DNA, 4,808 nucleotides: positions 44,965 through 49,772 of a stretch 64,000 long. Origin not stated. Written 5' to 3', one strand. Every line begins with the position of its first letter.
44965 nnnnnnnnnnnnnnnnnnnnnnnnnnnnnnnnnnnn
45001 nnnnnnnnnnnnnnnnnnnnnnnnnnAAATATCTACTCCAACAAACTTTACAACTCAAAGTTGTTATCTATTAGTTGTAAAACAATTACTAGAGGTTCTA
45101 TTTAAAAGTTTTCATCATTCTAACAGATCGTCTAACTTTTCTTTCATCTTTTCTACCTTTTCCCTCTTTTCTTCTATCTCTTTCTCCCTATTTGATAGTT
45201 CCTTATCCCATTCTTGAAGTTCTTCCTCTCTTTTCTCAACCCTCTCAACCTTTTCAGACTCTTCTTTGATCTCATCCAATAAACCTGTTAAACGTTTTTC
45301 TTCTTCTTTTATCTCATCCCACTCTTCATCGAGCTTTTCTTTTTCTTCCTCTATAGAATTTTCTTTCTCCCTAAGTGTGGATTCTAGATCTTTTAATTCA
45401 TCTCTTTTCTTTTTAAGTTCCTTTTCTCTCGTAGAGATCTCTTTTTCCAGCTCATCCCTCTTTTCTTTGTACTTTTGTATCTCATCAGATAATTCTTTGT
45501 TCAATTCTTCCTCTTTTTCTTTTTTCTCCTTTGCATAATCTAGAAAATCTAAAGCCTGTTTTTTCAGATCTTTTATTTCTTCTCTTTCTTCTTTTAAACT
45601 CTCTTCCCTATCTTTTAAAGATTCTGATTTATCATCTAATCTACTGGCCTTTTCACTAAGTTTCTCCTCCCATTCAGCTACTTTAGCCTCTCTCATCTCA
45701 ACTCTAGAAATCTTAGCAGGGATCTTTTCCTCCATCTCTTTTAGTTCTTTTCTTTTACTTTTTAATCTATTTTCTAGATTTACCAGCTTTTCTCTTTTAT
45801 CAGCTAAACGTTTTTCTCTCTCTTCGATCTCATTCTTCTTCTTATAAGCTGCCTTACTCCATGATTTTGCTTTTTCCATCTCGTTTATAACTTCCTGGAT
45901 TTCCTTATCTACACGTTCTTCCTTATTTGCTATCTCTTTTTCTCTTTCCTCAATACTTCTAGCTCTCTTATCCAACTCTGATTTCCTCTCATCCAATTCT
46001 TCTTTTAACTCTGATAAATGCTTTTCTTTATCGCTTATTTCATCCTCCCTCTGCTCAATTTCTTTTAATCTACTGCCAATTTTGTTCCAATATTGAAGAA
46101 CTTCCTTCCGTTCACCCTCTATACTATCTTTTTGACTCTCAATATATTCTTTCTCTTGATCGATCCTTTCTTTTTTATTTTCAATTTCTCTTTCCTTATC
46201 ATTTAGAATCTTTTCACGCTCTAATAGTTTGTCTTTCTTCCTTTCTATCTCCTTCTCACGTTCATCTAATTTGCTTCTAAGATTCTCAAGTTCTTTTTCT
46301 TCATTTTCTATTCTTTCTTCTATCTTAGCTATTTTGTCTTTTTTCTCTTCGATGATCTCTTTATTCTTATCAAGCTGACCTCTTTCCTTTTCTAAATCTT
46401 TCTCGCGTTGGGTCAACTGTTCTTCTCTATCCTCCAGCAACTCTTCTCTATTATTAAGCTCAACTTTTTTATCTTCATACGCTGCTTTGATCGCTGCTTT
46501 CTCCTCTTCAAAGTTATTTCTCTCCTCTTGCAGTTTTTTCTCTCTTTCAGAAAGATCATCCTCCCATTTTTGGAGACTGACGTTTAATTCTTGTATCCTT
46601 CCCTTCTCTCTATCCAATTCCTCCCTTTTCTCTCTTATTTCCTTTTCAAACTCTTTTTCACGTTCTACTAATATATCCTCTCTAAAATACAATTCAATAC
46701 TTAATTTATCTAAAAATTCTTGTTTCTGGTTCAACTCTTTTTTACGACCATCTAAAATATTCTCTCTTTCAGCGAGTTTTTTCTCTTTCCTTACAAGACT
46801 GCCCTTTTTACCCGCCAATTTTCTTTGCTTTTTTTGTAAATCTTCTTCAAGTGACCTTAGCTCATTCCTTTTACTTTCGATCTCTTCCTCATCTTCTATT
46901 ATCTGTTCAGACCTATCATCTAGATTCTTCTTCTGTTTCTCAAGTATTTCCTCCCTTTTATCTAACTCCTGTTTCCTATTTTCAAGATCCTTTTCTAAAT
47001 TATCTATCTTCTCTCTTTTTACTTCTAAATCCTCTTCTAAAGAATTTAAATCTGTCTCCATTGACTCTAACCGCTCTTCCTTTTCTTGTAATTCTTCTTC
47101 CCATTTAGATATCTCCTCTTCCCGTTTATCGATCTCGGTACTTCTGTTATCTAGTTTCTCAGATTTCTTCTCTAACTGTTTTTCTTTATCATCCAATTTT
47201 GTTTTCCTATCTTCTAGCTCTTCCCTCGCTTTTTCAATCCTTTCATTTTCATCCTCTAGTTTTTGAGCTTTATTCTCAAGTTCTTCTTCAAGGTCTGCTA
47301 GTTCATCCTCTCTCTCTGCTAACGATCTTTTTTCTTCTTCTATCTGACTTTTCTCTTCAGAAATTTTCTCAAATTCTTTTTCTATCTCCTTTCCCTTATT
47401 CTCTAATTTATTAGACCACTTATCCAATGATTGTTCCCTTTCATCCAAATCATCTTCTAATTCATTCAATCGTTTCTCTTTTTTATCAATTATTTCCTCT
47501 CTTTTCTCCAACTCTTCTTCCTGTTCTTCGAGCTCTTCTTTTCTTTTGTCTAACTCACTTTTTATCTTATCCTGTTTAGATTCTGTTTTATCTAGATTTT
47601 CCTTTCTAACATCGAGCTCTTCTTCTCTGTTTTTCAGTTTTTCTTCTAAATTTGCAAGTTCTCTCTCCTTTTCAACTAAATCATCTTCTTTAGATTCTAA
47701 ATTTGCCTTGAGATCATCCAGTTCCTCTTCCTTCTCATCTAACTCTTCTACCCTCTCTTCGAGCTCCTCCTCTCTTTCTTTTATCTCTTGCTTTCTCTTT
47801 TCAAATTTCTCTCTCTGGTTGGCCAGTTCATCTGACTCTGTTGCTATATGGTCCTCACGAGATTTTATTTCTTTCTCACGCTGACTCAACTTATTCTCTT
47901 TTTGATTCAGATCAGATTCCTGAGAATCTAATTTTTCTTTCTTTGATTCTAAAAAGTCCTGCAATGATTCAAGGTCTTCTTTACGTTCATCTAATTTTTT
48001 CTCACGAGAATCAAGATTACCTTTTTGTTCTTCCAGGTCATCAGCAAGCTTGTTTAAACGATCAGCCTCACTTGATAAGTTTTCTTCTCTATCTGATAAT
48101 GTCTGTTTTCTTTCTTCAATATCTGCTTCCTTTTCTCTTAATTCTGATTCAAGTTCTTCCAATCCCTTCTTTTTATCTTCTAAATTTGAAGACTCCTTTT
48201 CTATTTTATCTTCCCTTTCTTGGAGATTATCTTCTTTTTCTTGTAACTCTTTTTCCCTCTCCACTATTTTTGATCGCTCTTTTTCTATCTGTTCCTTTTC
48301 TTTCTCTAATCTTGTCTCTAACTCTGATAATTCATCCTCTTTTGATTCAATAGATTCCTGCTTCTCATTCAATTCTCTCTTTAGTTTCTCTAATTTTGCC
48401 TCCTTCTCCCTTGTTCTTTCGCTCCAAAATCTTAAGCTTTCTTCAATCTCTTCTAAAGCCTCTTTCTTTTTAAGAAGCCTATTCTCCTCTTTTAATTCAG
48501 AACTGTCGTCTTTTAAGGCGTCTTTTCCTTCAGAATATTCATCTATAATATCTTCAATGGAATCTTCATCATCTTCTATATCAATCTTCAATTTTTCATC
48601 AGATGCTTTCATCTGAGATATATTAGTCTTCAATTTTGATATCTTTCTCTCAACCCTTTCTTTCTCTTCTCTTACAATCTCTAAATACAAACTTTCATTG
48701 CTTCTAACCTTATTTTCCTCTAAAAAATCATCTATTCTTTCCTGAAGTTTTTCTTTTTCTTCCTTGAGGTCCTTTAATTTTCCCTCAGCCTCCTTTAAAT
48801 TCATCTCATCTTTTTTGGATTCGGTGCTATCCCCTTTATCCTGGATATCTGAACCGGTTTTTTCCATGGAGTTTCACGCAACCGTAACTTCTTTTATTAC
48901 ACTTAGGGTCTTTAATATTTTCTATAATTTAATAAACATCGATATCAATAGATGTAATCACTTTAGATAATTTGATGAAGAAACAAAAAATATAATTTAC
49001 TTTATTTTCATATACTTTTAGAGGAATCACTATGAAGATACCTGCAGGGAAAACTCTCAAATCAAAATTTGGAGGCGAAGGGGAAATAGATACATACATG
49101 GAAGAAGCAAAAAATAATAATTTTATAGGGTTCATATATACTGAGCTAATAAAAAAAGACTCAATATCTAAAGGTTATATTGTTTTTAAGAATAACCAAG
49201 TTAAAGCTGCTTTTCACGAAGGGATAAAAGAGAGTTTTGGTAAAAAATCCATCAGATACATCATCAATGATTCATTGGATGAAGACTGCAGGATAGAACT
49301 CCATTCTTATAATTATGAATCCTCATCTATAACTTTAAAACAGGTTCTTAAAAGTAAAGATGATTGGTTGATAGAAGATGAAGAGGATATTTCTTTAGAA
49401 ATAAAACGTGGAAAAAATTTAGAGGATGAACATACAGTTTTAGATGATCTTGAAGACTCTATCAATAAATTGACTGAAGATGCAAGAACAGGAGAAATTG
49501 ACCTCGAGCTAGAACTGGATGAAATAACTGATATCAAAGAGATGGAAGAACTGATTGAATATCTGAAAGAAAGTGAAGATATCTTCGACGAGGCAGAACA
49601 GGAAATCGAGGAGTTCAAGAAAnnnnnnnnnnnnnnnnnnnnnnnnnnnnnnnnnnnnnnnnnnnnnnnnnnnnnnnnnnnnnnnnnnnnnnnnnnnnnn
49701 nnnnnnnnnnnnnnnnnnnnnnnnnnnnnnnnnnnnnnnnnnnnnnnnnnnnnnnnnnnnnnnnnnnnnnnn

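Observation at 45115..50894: Divergent pair of paralogous giant E/K/R-rich coiled-coil proteins next to CDC48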

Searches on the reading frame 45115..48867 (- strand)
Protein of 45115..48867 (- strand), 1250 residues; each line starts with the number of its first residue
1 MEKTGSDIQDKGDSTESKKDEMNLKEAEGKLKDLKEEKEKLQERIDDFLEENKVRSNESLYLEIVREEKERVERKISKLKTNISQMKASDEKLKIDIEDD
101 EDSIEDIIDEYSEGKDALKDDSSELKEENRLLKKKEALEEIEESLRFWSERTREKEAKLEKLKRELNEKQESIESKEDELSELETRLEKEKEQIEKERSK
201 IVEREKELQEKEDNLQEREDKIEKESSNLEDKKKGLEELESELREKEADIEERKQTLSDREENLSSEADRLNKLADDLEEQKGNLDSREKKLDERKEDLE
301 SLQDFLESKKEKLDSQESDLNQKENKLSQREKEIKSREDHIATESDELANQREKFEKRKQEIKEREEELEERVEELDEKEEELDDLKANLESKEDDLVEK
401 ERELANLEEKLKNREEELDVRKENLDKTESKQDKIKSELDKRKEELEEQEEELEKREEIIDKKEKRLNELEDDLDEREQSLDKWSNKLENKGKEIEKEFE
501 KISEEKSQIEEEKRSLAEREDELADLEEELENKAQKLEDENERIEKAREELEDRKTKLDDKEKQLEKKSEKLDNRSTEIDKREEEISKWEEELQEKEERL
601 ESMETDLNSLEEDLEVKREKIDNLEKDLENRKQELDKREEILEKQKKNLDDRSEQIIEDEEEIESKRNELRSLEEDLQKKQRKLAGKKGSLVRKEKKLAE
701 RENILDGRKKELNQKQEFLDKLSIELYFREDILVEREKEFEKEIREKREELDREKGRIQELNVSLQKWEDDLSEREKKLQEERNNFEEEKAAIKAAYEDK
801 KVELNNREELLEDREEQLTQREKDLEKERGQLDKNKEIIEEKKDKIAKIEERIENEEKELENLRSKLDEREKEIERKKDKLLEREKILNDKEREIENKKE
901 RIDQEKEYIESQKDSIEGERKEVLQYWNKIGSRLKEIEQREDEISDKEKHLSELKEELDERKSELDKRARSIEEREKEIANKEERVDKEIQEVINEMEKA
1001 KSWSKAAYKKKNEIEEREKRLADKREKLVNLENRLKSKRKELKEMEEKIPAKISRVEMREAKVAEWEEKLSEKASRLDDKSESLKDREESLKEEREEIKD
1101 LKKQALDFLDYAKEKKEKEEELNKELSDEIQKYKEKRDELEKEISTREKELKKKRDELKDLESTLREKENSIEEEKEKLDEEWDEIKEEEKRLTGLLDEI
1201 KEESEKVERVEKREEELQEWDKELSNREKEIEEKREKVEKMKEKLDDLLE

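Call 3: search_protein_families(library=pfam, proteins=[window:45115-48867:-], max_evalue=0.01)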
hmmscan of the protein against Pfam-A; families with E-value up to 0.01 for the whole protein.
window:45115-48867:- (1250 aa): 2 families
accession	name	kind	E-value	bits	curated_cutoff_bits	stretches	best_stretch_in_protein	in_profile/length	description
PF12072.13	RNase_Y_N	-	7.6e-20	71.6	32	3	546-611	68-133/201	RNase Y N-terminal region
PF02601.20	Exonuc_VII_L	-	2.1e-07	31.2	35.9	0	483-612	144-271/315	Exonuclease VII, large subunit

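Call 4: search_protein_families(library=ncbifam, proteins=[window:45115-48867:-], max_evalue=0.01)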
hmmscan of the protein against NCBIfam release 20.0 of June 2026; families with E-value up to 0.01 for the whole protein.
window:45115-48867:- (1250 aa): 19 families
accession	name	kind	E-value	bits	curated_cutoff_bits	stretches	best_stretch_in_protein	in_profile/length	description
TIGR02168.1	SMC_prok_B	equivalog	1e-41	142.7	567.35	5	265-524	675-934/1181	chromosome segregation protein SMC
NF045487.1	ASRP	equivalog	3.5e-32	111.8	300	5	488-820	123-468/593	archaea-specific SMC-related protein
TIGR02169.1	SMC_prok_A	equivalog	4.2e-28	97.6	729.4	5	362-635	233-507/1165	chromosome segregation protein SMC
NF047368.1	collar_FlbB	equivalog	5.9e-27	94.7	110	3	911-993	50-132/193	periplasmic-type flagellar collar protein FlbB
TIGR04320.1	Surf_Exclu_PgrA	domain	2.3e-21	76.5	70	6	576-685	248-360/360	SEC10/PgrA surface exclusion domain-containing protein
NF041035.1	Rad50_Halo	equivalog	2.1e-17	62.8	1000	3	303-761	179-639/883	DNA double-strand break repair ATPase Rad50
TIGR04523.1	Mplasa_alph_rch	subfamily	5.7e-17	60.9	270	3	93-523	244-678/745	helix-rich protein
NF038350.1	taxis_HmpF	equivalog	3.2e-15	55.5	200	3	202-402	113-315/553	pilus motility taxis protein HmpF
NF002572.0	PRK02224.1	equivalog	8.9e-14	50.7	1087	2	314-766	183-644/888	DNA double-strand break repair ATPase Rad50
TIGR03319.1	RNase_Y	equivalog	7.1e-10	38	454.35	0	659-722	67-130/514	ribonuclease Y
NF041034.1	Rad50_Sulf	equivalog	3.4e-08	31.8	1000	1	273-841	167-715/872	DNA double-strand break repair ATPase Rad50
NF045780.1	TrlF_fam_ATP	equivalog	1.9e-06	26.9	350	0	1008-1240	452-679/944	TrlF family AAA-like ATPase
NF003034.1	PRK03918.1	equivalog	2.6e-06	25.7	700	1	361-576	211-421/878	DNA double-strand break repair ATPase Rad50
NF041751.2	sbcc_Staph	equivalog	0.00035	18.7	920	1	190-684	227-719/1007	exonuclease subunit SbcC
NF047516.1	LA_3659_fam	equivalog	0.00045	19.9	36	1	457-630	39-211/221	LA_3659 family protein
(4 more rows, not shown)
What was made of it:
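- Closest known: RNase Y N-terminal coiled-coil region. Different: The TIGR03319 equivalog scores 38 and 32 bits vs a cut-off of 454 (call 4).
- NCBIfam gives partial hits to SMC, ASRP and Rad50 coiled-coil regions (call 4).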

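Call 16: find_encoding_contigs(protein=window:45115-48867:-, flank=10000, max_places=6)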
Protein window:45115-48867:- (1250 aa): no gene with exactly this product is on record in the collection.

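Call 32: find_homologous_proteins(query=window:45115-48867:-, max_evalue=1e-10)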
Query window:45115-48867:-: 8000 candidates shared short words with the query, none scored E <= 1e-10.
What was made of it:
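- Tried and rejected: No hits (call 32).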

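Call 55: find_related_loci(query=window:45115-48867:-, collection=viral_contigs, flank=5000)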
Query window:45115-48867:- (1250 aa) in viral_contigs; peptide patterns used: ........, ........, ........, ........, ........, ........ (x = any residue, [..] = any of these).
49 stretches matched a pattern, but none encodes a relative of the query by tblastn (E <= 1e-3).

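Call 56: search_solved_structures(query=window:45115-48867:-, max_evalue=0.001)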
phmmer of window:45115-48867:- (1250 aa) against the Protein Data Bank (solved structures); distinct sequences matched with E-value up to 0.001: 1.
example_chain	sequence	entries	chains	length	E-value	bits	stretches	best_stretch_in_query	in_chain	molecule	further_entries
7zr2_A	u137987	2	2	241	0.00075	21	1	457-673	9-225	Spike protein S2',Chimeric protein mimic of SARS-CoV-2 Spike HR1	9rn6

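Call 87: search_dna_similar(query=window:45115-48867:-, collection=plasmids, mode=protein, max_evalue=0.000001, max_rows=10)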
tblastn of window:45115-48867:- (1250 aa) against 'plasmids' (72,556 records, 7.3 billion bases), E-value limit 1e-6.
No match.
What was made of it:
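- No homologue of L was found (calls 32, 55, 56, 87). No homologue was found (calls 32, 55, 87).
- Tried and rejected: Nothing meaningful (calls 55, 56, 87).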

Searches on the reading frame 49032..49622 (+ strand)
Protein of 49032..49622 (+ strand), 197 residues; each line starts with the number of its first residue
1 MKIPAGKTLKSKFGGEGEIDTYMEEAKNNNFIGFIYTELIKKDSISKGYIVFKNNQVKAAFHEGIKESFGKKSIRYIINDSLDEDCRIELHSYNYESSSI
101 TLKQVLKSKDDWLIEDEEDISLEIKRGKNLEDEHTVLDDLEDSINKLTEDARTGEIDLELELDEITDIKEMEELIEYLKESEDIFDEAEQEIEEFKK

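Call 11: find_homologous_proteins(query=window:49032-49622:+, max_evalue=0.001)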
Query seq(197 aa): 170 candidates shared short words with the query, none scored E <= 0.001.
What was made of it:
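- Tried and rejected: No hits (call 11).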
